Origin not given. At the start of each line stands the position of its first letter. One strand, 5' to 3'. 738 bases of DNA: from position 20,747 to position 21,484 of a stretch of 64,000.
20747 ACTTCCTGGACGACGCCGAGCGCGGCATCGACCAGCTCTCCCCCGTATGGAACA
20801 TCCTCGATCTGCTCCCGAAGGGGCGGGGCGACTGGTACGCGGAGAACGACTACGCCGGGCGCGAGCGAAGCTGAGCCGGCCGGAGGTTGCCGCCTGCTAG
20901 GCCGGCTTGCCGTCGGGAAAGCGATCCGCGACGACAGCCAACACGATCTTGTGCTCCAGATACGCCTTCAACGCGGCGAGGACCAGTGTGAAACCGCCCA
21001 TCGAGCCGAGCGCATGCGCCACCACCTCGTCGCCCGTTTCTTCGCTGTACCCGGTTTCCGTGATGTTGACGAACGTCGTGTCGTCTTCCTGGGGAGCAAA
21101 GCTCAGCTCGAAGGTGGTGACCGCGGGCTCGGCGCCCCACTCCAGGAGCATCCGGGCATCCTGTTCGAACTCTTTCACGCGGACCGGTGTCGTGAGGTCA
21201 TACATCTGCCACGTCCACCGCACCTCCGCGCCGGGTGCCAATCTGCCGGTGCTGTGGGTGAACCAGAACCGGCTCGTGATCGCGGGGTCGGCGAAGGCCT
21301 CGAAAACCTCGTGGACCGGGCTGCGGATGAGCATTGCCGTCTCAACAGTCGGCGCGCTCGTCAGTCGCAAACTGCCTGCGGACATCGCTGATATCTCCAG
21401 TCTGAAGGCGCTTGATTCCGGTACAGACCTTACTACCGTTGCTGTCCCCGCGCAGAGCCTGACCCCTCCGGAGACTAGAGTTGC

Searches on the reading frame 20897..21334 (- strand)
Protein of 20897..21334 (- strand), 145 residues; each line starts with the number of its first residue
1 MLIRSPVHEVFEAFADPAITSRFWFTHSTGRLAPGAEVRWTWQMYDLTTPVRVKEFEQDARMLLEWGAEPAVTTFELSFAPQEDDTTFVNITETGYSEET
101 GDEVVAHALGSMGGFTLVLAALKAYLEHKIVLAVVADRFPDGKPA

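Call 12: search_protein_families(library=pfam, proteins=[window:20897-21334:-], max_evalue=0.001)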
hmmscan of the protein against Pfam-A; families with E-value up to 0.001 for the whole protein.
window:20897-21334:- (145 aa): 1 family
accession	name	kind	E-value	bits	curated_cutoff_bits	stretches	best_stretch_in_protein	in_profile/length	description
PF08327.17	AHSA1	-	1.3e-12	48.5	22.1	1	5-127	2-125/125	Activator of Hsp90 ATPase homolog 1-like protein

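Call 35: search_solved_structures(query=window:20897-21334:-, max_evalue=0.01)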
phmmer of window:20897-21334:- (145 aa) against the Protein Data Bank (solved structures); distinct sequences matched with E-value up to 0.01: 2.
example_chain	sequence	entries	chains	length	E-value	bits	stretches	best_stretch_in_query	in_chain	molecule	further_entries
8es5_A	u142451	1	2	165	1.8e-34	122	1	1-142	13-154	Activator of HSP90 ATPase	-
3q6a_A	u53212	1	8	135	5.1e-14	55.7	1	4-132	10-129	uncharacterized protein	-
